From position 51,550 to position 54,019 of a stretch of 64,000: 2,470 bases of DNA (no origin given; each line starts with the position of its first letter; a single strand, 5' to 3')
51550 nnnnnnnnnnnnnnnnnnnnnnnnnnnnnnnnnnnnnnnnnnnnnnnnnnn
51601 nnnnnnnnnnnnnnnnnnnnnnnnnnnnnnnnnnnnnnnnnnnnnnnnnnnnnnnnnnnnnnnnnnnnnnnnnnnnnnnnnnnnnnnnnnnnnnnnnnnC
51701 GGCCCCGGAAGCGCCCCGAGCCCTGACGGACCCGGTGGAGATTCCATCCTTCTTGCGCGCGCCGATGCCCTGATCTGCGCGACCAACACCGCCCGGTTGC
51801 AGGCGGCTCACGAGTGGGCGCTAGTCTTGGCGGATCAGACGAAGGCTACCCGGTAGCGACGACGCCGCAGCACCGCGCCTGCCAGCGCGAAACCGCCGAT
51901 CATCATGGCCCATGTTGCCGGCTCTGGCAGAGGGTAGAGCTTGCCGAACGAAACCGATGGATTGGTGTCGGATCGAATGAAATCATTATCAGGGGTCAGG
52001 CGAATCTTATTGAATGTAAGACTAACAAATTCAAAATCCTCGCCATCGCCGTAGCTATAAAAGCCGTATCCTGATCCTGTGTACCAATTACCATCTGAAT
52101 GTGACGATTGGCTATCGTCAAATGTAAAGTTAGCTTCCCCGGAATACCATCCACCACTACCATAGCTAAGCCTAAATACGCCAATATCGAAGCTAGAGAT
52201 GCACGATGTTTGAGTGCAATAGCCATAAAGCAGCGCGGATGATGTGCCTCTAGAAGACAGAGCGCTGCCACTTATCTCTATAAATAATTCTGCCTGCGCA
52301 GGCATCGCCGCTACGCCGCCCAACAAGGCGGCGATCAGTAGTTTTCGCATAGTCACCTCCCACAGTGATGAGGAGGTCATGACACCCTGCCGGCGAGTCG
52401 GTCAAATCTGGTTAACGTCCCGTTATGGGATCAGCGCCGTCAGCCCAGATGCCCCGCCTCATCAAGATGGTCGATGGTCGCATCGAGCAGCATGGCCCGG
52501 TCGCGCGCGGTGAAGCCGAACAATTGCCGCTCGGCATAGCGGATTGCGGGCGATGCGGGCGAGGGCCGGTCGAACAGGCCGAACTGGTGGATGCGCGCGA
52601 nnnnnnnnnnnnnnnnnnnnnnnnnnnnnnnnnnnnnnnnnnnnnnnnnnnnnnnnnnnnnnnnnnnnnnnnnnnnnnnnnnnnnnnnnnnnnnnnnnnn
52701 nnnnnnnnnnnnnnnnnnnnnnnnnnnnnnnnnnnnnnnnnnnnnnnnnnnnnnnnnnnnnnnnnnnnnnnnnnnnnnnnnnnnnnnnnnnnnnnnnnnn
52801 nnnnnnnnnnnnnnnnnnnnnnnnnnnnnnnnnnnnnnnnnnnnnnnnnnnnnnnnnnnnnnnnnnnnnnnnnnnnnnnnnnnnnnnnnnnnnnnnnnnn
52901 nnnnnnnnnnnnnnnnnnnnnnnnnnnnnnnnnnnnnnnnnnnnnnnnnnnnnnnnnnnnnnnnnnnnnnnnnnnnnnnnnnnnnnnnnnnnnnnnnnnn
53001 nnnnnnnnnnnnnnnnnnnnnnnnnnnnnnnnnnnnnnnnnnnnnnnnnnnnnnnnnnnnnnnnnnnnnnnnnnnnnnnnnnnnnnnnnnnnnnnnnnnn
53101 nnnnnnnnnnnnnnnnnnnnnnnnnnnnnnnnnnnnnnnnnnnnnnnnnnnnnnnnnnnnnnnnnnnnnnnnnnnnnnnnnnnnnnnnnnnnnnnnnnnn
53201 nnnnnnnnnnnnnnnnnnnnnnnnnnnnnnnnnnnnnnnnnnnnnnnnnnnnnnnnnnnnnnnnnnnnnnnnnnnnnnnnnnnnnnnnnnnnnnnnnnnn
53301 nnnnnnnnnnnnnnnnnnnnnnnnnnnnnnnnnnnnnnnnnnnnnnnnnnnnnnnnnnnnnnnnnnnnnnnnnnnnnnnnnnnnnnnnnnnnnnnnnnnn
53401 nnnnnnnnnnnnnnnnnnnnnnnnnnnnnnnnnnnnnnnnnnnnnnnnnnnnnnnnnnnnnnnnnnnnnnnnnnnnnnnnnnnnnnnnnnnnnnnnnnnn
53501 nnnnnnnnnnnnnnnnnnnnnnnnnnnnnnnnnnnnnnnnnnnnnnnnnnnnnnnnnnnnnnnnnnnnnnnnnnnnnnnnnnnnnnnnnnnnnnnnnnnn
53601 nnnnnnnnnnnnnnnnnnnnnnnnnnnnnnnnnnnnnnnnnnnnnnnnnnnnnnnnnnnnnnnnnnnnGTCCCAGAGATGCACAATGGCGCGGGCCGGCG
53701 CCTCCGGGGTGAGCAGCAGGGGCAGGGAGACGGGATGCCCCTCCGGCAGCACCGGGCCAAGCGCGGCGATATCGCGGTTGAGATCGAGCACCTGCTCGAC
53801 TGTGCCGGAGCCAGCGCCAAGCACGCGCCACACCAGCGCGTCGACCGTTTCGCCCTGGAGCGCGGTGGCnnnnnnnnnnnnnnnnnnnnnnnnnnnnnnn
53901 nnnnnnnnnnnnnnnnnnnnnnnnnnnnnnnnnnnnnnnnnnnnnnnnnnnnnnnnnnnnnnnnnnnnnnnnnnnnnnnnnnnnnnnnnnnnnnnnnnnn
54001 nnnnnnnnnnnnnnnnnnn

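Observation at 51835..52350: Prophage-borne PEP-CTERM surface protein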

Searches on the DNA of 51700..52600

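Call 50: search_rna_families(source=window, start=51700, end=52600, threshold=evalue, max_evalue=10)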
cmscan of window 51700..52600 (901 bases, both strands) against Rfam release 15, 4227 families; matches with E-value up to 10: 4.
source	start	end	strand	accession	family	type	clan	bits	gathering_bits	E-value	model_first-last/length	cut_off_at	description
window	51886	51910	-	RF01297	sR40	Gene; snRNA; snoRNA; CD-box;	-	15.6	50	2.5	1-61/61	no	Small nucleolar RNA sR40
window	52215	52263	+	RF01130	sR46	Gene; snRNA; snoRNA; CD-box;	-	15.5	50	0.68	1-56/56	no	Small nucleolar RNA sR46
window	51700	51820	+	RF00457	IRES_mnt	Cis-reg; IRES;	-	11.4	100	3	65-203/203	5'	Mnt IRES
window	52314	52333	-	RF00126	ryfA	Gene; sRNA;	-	11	80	4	271-290/296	no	ryfA RNA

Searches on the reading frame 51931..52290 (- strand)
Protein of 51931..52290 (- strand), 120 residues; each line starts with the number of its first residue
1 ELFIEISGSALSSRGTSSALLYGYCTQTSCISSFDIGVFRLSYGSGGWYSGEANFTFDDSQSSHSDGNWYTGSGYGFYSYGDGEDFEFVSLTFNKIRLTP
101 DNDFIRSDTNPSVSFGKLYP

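Call 54: search_protein_representatives(protein=window:51931-52290:-)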
Query: 120 residues. Proteins with E-value up to 0.001 (for the whole library): 3; up to 1e-10: 1; up to 1e-30: 1. The best 3 are listed.
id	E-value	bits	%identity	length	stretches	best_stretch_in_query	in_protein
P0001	2.5e-73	260.2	100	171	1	1-120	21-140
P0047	3.6e-04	36.8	31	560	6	54-110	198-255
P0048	4.6e-04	36.5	30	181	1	15-119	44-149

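Call 68: find_encoding_contigs(protein=P0048, flank=8000, max_places=3)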
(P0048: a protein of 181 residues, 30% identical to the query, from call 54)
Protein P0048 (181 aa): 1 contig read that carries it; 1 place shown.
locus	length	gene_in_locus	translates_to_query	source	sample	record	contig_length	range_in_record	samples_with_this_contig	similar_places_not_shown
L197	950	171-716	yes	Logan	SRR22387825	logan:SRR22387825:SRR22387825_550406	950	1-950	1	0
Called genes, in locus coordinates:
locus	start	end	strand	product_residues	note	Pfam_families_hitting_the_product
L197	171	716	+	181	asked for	PF07589:PEP_exosort_dom (weak)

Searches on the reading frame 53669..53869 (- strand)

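Call 7: search_protein_families(library=phrogs, proteins=[window:53669-53869:-], max_evalue=0.001)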
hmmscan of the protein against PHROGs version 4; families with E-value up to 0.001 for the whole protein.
window:53669-53869:- (67 aa): 1 family
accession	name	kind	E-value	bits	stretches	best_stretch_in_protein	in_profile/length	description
phrog_46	-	tail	4e-18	66.7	1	2-67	11-74/130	baseplate hub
